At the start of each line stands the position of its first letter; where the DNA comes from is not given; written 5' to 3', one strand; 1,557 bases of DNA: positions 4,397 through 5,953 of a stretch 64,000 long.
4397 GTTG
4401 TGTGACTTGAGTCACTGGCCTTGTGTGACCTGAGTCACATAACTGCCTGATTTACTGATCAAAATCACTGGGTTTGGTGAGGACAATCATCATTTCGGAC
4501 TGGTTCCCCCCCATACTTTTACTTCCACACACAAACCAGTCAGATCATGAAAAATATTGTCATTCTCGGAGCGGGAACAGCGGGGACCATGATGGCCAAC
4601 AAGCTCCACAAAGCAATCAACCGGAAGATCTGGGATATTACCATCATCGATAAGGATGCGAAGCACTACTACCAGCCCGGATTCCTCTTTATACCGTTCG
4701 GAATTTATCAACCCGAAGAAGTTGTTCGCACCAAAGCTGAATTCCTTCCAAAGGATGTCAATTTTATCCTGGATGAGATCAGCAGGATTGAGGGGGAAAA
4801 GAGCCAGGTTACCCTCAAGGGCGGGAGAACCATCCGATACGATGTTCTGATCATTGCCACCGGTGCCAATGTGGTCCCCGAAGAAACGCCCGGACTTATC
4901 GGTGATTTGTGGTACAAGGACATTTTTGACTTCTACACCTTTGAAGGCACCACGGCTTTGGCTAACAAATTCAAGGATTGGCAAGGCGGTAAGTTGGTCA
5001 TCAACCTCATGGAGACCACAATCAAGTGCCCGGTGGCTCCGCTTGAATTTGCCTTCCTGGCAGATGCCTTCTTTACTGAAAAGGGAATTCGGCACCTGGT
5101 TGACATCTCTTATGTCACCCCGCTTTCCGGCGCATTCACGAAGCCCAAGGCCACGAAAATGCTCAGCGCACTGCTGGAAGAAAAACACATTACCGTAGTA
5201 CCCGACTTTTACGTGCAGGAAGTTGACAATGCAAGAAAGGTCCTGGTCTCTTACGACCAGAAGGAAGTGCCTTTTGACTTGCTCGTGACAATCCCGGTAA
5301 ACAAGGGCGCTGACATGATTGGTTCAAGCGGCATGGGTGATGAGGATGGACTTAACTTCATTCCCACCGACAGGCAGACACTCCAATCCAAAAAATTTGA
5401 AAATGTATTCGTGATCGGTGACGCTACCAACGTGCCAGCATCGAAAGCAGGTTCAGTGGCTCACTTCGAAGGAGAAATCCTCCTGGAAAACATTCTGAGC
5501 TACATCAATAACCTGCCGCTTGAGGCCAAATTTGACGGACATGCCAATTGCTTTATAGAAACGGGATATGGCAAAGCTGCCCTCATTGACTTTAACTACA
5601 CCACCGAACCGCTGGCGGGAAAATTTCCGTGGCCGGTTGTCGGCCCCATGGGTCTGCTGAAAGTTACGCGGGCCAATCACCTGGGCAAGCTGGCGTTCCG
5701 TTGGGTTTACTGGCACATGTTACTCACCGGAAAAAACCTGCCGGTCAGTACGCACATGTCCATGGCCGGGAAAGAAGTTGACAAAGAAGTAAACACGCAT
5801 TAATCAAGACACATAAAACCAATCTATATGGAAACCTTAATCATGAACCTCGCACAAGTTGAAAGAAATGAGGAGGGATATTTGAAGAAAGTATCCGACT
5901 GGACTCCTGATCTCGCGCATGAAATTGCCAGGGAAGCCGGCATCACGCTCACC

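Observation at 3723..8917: Candidate undescribed thiol/persulfide relay island: SQR-like, TusE, DsrE-like, HMA, CxxxxC peptide, DUF2892, rhodanese, OsmC-like and thioredoxin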

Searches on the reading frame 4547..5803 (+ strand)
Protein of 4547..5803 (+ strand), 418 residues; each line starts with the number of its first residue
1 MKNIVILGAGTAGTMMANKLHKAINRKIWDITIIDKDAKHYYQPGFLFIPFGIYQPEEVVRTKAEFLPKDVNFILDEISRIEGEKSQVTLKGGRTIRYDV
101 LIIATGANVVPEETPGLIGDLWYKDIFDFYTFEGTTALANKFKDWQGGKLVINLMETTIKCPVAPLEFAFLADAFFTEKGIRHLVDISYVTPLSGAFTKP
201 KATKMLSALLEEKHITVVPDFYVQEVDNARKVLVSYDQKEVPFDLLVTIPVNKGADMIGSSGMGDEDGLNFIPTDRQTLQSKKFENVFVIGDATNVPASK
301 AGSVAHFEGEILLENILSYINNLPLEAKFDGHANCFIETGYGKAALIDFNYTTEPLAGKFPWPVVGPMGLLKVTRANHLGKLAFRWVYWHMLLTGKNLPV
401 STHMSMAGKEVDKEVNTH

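Call 3: search_protein_families(library=pfam, proteins=[window:4547-5803:+], max_evalue=0.01)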
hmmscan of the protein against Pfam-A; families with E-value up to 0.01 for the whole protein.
window:4547-5803:+ (418 aa): 4 families
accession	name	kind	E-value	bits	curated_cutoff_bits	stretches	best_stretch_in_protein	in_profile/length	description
PF07992.20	Pyr_redox_2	-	1.3e-14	54.8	26.1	1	3-123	2-120/291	Pyridine nucleotide-disulphide oxidoreductase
PF03486.20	HI0933_like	-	3.6e-06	27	50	0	3-36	2-31/244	HI0933-like protein Rossmann domain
PF13454.12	NAD_binding_9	-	9e-06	26.2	21.8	0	5-37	1-33/155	FAD-NAD(P)-binding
PF04820.20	Trp_halogenase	-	0.00012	21.5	21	1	3-44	1-42/458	Tryptophan halogenase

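Call 4: search_protein_families(library=ncbifam, proteins=[window:4547-5803:+], max_evalue=0.01)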
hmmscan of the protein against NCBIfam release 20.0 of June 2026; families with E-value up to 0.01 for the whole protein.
window:4547-5803:+ (418 aa): 18 families
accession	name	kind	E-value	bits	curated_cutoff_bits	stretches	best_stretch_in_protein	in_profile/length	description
NF049943.1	SQR_III_seleno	exception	7.4e-192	637.7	525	1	2-410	1-406/406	type III sulfide quinone reductase, selenoprotein subtype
TIGR03169.1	Nterm_to_SelD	hypoth_equivalog_domain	1.4e-14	54.2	310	1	4-325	2-316/365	pyridine nucleotide-disulfide oxidoreductase family protein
NF045765.1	PhenlGlyoxDHPadH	equivalog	5.3e-08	32.1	475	1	30-116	29-118/416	NADH-dependent phenylglyoxylate dehydrogenase subunit epsilon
NF042949.2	3PPDioc_HcaD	equivalog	1.4e-07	30.6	450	1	2-109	2-110/386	3-phenylpropionate/cinnamic acid dioxygenase ferredoxin--NAD(+) reductase subunit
NF003437.0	PRK04965.1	equivalog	2e-07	30.4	392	1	2-111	3-114/378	NADH:flavorubredoxin reductase NorW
TIGR03385.1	CoA_CoA_reduc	equivalog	4.5e-07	29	578.8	1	4-147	2-149/439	CoA-disulfide reductase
NF011565.0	PRK14989.1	subfamily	1.5e-06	26.6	883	1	3-139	5-139/847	nitrite reductase large subunit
TIGR02374.1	nitri_red_nirB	equivalog_domain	1.9e-06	26.6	578.35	1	4-148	1-143/794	nitrite reductase large subunit NirB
NF007123.0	PRK09564.1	equivalog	2.3e-06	26.6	458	1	3-296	2-286/444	CoA-disulfide reductase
NF046103.1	NOXase_Strep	equivalog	3.5e-05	22.9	600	1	4-296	2-283/442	H2O-forming NADH oxidase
TIGR01988.1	Ubi-OHases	subfamily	0.00068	18.6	224.65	0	3-42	1-38/387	ubiquinone biosynthesis hydroxylase, UbiH/UbiF/VisC/COQ6 family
TIGR00275.1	TIGR00275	subfamily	0.00081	18.3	183.8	0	274-298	358-382/401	aminoacetone oxidase family FAD-binding enzyme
NF007286.0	PRK09754.1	equivalog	0.0014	17.4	447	1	2-110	4-113/400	phenylpropionate dioxygenase ferredoxin reductase subunit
TIGR01984.1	UbiH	equivalog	0.0016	17.4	392.2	0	3-43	1-38/382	2-octaprenyl-6-methoxyphenyl hydroxylase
NF053547.1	violacein_VioD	equivalog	0.0032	16.3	620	1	3-39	1-35/372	flavin-dependent violacein biosynthesis monooxygenase VioD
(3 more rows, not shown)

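Call 11: find_related_loci(query=window:4547-5803:+, collection=genome_contigs, flank=10000)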
Query window:4547-5803:+ (418 aa) in genome_contigs; peptide patterns used: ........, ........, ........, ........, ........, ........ (x = any residue, [..] = any of these).
323 stretches matched a pattern; 283 encode a relative of the query (tblastn E <= 1e-3); the best 80 are kept; 80 distinct loci.
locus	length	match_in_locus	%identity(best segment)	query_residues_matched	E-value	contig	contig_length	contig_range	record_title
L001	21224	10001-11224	88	1-408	0e+0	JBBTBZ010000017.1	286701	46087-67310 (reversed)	MAG: Bacteroidota bacterium isolate H41-bin033_1 H41_bin033_1_000000000017, whole genome shotgun sequence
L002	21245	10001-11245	84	1-415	0e+0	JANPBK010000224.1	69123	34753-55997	MAG: Cyclobacteriaceae bacterium isolate VAR_78_metabat_93 VAR_78_k141_1287216, whole genome shotgun sequence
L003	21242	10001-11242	85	1-414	0e+0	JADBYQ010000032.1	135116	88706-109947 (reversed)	MAG: Cytophagales bacterium isolate M112S1SP2A05QC M112S1_32, whole genome shotgun sequence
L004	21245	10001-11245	85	1-415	0e+0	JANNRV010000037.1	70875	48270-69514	MAG: Bacteroidia bacterium isolate SOY_31_metabat_302 SOY_31_k141_2745350, whole genome shotgun sequence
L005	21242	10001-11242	85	1-414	0e+0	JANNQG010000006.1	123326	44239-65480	MAG: Cyclobacteriaceae bacterium isolate SOY_31_metabat_48 SOY_31_k141_2879759, whole genome shotgun sequence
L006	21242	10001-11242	85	1-414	0e+0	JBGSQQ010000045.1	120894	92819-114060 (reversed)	MAG: Chryseolinea sp. isolate JTS-AC335 k141_1780712, whole genome shotgun sequence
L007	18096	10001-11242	86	1-414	0e+0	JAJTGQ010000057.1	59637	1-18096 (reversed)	MAG: Flammeovirgaceae bacterium isolate 42896M_C11 k141_391860_flag_0_multi_25.0000_len_59637, whole genome shotgun sequ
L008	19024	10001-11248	78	1-416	0e+0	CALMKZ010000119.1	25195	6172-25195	MAG TPA_asm: uncultured Cytophagales bacterium isolate SRR1772177_bin.133_CONCOCT_v1.1_MAG genome assembly, contig: ERZ7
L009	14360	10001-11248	78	1-416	0e+0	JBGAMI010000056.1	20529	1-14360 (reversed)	MAG: Cyclobacteriaceae bacterium isolate MAG_MBR_H10.19 MBRH10-19_opera_contig_8825, whole genome shotgun sequence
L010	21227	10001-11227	78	1-409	0e+0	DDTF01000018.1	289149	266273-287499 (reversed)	MAG TPA_asm: Flammeovirgaceae bacterium UBA2371 UBA2371_contig_230, whole genome shotgun sequence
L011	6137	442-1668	78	1-409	0e+0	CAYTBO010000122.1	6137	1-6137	MAG TPA_asm: uncultured Ohtaekwangia sp. isolate SRP072547_co1_7 genome assembly, contig: NODE_28391_length_6137_cov_7.4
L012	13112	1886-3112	77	1-409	0e+0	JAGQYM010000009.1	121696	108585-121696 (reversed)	MAG: Cyclobacteriaceae bacterium isolate HKST-UBA65 NODE_9_length_121696_cov_4.202789, whole genome shotgun sequence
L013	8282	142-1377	76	1-412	0e+0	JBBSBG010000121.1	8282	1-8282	MAG: Cytophagales bacterium isolate La6_metabat2.105 La6_metabat2.105_K_213231_L_8282_cov_171.3100, whole genome shotgun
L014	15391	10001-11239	77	1-413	0e+0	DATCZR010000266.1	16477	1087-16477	MAG TPA_asm: Cyclobacteriaceae bacterium isolate SMAG_U75 k141_238308, whole genome shotgun sequence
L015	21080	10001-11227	77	1-409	0e+0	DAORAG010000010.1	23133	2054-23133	MAG TPA_asm: Cyclobacteriaceae bacterium isolate AMR_MDS_0964 NODE_418_length_23133_cov_5.800979, whole genome shotgun s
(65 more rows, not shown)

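Call 22: find_homologous_proteins(query=window:4547-5803:+, max_evalue=1e-20)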
Query window:4547-5803:+ (418 aa): 8000 proteins with E <= 1e-20 among 8000 candidates; the best 120 are listed.
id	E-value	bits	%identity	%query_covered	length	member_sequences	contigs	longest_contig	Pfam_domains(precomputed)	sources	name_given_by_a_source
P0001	2.8e-283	957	100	100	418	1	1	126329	PF07992.21,PF03486.21,PF13454.13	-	-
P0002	8.0e-254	860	88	100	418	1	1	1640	PF07992.21,PF04820.21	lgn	-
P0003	1.5e-253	859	88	100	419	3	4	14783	PF07992.21,PF13454.13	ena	-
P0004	8.1e-252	854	88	99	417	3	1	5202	PF07992.21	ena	-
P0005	1.4e-251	853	87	100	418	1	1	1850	PF07992.21,PF03486.21,PF04820.21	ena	-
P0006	5.0e-251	851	88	99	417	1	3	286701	PF07992.21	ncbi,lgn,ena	ncbi:MAG: FAD/NAD(P)-binding oxidoreductase [Bacteroidota bacterium]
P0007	2.5e-247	839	86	99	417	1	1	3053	PF07992.21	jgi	jgi:sulfide:quinone oxidoreductase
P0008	3.7e-247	838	86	100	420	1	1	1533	PF07992.21,PF13454.13,PF04820.21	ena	-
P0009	6.5e-247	837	86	100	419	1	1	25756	PF07992.21,PF13454.13,PF04820.21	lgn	-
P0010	1.3e-246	836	86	99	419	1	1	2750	PF07992.21,PF04820.21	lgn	-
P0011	1.3e-246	836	86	99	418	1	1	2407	PF07992.21,PF03486.21,PF13454.13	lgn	-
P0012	1.5e-246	836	86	100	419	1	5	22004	PF07992.21,PF13454.13,PF04820.21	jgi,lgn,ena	jgi:sulfide:quinone oxidoreductase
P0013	1.2e-245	833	85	99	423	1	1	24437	PF07992.21,PF13454.13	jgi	jgi:sulfide:quinone oxidoreductase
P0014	1.5e-245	833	86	99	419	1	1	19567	PF07992.21,PF13454.13,PF04820.21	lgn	-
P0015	1.8e-245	833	86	99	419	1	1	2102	PF07992.21,PF13454.13,PF04820.21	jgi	jgi:sulfide:quinone oxidoreductase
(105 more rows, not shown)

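Call 28: search_solved_structures(query=window:4547-5803:+, max_evalue=0.00001, show_alignments=2)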
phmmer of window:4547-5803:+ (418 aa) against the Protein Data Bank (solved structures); distinct sequences matched with E-value up to 0.00001: 23.
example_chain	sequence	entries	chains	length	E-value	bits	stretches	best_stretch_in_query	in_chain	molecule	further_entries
8dhk_A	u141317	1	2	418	1.4e-41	146.2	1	4-395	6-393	Sulfide:quinone oxidoreductase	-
6mp5_A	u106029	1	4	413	5e-41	144.4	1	4-395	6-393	Sulfide:quinone oxidoreductase, mitochondrial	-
6mo6_A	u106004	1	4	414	5e-41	144.4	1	4-395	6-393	Sulfide:quinone oxidoreductase, mitochondrial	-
6oi5_A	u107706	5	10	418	5.2e-41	144.3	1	4-395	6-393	Sulfide:quinone oxidoreductase, mitochondrial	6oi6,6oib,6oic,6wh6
3h8i_A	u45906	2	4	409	3.5e-17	65.8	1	3-325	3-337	NADH oxidase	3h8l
3szf_A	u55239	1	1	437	1.9e-13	53.5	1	3-304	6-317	Sulfide-quinone reductase, putative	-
3t2y_A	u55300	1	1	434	2e-13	53.4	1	1-302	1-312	Sulfide-quinone reductase, putative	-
3hyv_A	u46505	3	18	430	2.3e-13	53.2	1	2-299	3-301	Sulfide-quinone reductase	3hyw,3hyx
3sx6_A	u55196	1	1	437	5.7e-13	51.9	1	3-304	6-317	Sulfide-quinone reductase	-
3szw_A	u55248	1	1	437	5.8e-13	51.9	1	3-304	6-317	Sulfide-quinone reductase, putative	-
3sz0_A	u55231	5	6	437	5.9e-13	51.9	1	3-304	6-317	Sulfide-quinone reductase, putative | Sulfide-quinone reductase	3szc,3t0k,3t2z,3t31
3sxi_A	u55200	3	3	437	6e-13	51.9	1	3-304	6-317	Sulfide-quinone reductase, putative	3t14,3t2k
3kpk_A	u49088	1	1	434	8.9e-13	51.3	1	1-301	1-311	Sulfide-quinone reductase, putative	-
3sy4_A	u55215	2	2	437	9.1e-13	51.3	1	3-302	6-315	Sulfide-quinone reductase, putative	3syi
5na1_A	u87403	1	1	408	4.4e-10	42.4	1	2-107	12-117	NADH dehydrogenase-like protein SAOUHSC_00878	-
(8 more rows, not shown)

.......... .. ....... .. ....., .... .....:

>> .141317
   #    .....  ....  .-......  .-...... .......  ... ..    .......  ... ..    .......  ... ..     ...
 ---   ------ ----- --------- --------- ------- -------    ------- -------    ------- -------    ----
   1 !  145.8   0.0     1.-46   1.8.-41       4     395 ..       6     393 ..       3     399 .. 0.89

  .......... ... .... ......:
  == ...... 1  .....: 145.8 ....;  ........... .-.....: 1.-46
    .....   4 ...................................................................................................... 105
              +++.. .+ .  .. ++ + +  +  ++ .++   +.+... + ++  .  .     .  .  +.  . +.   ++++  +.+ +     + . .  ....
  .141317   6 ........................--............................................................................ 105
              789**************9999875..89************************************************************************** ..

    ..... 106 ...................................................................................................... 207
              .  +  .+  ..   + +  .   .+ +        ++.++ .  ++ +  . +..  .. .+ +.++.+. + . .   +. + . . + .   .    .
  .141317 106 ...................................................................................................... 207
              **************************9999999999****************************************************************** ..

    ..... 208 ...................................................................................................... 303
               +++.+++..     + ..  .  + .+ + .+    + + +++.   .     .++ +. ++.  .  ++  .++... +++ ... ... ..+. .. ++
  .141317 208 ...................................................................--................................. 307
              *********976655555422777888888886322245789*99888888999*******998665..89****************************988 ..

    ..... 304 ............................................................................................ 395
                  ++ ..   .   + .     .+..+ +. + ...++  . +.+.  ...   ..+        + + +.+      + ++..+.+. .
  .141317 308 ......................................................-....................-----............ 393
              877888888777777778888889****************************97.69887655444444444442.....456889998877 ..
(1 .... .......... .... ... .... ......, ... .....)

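Call 59: search_dna_similar(query=window:4547-5803:+, collection=plasmids, mode=protein, max_evalue=1e-30, max_rows=30)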
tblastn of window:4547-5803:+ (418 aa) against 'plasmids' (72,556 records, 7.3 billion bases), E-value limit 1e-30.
Records with a match: 166; places in all: 176; records where one place covers at least 80% of the query: 155.
Best place of each record, by identity: <60% 166.
By first word of the organism name: Bacillus 40; Rhodococcus 15; Haloarcula 9; Mycobacterium 8; Ralstonia 8; Staphylococcus 7; Sphingobium 7; Paracoccus 6; Pantoea 5; Natrinema 4; and 38 more.
By predicted mobility (MOB-suite, as given by PLSDB): non-mobilizable 117; mobilizable 39; conjugative 10.
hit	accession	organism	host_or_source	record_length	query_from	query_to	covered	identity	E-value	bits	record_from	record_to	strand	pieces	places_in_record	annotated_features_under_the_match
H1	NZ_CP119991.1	Halobaculum marinum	cell culture,sediment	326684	2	398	95%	33.4%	1e-68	243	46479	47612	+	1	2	FAD/NAD(P)-binding oxidoreductase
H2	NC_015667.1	Halopiger xanaduensis SH-6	sediment of Lake Shangmatala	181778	1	398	95%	33.3%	8e-61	220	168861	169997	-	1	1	FAD/NAD(P)-binding oxidoreductase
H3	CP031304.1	Natrinema thermotolerans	Cell culture,Korean salt-fermented food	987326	1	398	95%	33.2%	6e-59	215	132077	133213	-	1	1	NAD(P)/FAD-dependent oxidoreductase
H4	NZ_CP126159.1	Halobaculum halobium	cell culture,sediment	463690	2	398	95%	32.6%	2e-65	234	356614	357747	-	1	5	FAD/NAD(P)-binding oxidoreductase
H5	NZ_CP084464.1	Halomicrobium salinisoli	cell culture,gobi saline soil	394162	16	398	92%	33.3%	1e-63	228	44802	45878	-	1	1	FAD/NAD(P)-binding oxidoreductase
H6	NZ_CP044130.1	Halomicrobium sp. LC1Hm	-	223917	16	398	92%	33.1%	5e-64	229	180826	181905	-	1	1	FAD/NAD(P)-binding oxidoreductase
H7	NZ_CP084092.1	Halomicrobium urmianum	cell culture,salt lake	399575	16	398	92%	33.1%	4e-62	224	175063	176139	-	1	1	FAD/NAD(P)-binding oxidoreductase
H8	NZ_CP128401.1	Candidatus Chlorohelix allophototropha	Single colony of Candidatus Chlorohelix ...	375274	17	396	91%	33.2%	5e-60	218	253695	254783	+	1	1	FAD-dependent oxidoreductase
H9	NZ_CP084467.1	Halomicrobium salinisoli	cell culture,gobi saline soil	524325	16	398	92%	32.8%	2e-62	225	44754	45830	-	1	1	FAD/NAD(P)-binding oxidoreductase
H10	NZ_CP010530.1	Haloarcula sp. CBA1115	monoisolate,Solar salt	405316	16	398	92%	32.3%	1e-59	217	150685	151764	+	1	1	FAD/NAD(P)-binding oxidoreductase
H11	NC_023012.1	Haloarcula hispanica N601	-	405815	16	398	92%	32.3%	1e-59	217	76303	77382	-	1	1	FAD/NAD(P)-binding oxidoreductase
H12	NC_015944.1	Haloarcula hispanica ATCC 33960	-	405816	16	398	92%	32.3%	1e-59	217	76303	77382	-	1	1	FAD/NAD(P)-binding oxidoreductase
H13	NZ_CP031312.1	Halobellus limi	Cell culture,Taibei marine solar ...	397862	11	389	91%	32.3%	9e-60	217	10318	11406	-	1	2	FAD/NAD(P)-binding oxidoreductase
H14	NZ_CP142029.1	Haloarcula sp. GH36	cell culture,inland salt lake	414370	16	398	92%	31.8%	4e-62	224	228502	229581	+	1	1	FAD/NAD(P)-binding oxidoreductase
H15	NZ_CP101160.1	Natronosalvus amylolyticus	cell culture,sediment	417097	18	398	91%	31.9%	3e-55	204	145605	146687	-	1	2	FAD/NAD(P)-binding oxidoreductase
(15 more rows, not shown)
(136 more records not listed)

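Call 60: get_annotated_region(hit=H1, flank=5000)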
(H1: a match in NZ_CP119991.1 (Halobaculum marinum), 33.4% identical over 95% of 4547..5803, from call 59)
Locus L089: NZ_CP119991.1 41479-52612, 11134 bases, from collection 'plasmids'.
description: Halobaculum sp. DT55 plasmid unnamed2, complete sequence
organism: Halobaculum marinum (NCBI taxid 3031996)
taxonomy: Archaea; Euryarchaeota; Halobacteria; Halobacteriales; Haloferacaceae; Halobaculum; Halobaculum marinum
host: -; source: cell culture,sediment; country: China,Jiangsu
typing (MOB-suite, as given by PLSDB): non-mobilizable
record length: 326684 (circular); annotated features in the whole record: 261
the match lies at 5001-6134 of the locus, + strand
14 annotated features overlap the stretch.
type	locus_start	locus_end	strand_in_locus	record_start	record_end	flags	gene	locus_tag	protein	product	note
CDS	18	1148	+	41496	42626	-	-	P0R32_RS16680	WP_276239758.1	VIT1/CCC1 family protein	-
CDS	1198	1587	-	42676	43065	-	-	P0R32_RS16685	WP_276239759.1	ACT domain-containing protein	-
CDS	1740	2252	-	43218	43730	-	-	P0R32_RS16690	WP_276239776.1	N-acetyltransferase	-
CDS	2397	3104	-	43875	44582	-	-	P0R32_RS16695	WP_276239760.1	type 1 glutamine amidotransferase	-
CDS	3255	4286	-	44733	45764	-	-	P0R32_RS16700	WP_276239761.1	sulfite exporter TauE/SafE family protein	GO:0006810 - transport [Evidence IEA]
CDS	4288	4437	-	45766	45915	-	-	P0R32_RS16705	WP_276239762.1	hypothetical protein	-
CDS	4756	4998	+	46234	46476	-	-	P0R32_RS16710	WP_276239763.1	sulfurtransferase TusA family protein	-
CDS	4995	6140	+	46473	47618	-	-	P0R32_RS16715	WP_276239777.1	FAD/NAD(P)-binding oxidoreductase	-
CDS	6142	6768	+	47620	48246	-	-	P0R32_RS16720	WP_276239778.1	DUF1641 domain-containing protein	-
CDS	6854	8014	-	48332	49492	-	-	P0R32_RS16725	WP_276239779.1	hypothetical protein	-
CDS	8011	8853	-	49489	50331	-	-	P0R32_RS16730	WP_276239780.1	hypothetical protein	-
CDS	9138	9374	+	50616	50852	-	-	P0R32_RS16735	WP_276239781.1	hypothetical protein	-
CDS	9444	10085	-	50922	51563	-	-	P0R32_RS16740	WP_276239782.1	alpha/beta family hydrolase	-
CDS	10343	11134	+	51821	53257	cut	-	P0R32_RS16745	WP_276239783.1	RtcB family protein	GO:0006396 - RNA processing [Evidence IEA]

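Call 61: get_annotated_region(hit=H8, flank=5000)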
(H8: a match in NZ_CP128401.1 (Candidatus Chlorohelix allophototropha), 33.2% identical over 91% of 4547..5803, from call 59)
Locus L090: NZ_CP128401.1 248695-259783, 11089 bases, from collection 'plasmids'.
description: Candidatus Chlorohelix allophototropha isolate L227-S17 plasmid unnamed1, complete sequence
organism: Candidatus Chlorohelix allophototropha (NCBI taxid 3003348)
taxonomy: Bacteria; Chloroflexota; Chloroflexia; Candidatus Chloroheliales; Candidatus Chloroheliaceae; Candidatus Chlorohelix; Candidatus Chlorohelix allophototropha
host: -; source: Single colony of Candidatus Chlorohelix allophototropha from a non-axenic enrichment (subculture 19.9); ...; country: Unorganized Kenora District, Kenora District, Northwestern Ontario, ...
typing (MOB-suite, as given by PLSDB): non-mobilizable
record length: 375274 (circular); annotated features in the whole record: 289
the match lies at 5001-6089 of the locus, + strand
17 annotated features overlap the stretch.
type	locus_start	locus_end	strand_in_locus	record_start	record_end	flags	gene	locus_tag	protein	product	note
CDS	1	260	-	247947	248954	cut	-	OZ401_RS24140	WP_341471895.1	methyltransferase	-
CDS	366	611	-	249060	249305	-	-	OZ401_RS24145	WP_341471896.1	zinc ribbon domain-containing protein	-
CDS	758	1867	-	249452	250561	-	-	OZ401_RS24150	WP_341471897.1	hypothetical protein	-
CDS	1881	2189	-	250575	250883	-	-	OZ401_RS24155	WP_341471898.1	hypothetical protein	-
CDS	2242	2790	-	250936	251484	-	-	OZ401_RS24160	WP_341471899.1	ubiquinol-cytochrome c reductase iron-sulfur subunit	-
CDS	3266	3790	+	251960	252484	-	-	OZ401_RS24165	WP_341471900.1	DUF6788 family protein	-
CDS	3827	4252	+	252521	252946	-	-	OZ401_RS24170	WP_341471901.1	NifB/NifX family molybdenum-iron cluster-binding protein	-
CDS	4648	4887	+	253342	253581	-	-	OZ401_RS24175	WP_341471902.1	sulfurtransferase TusA family protein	-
CDS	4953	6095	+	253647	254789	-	-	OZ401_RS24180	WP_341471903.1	FAD-dependent oxidoreductase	-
CDS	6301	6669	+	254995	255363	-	-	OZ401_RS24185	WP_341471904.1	rhodanese-like domain-containing protein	-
CDS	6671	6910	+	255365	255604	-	-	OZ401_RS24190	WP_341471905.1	glutaredoxin domain-containing protein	-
CDS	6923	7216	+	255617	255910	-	-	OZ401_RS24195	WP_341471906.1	PDZ domain-containing protein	-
CDS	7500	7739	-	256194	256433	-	-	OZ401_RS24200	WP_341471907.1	sulfurtransferase TusA family protein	-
CDS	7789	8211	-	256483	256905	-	-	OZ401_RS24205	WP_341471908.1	DsrE/DsrF/DrsH-like family protein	-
CDS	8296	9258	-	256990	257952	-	trxB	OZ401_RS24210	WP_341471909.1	thioredoxin-disulfide reductase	-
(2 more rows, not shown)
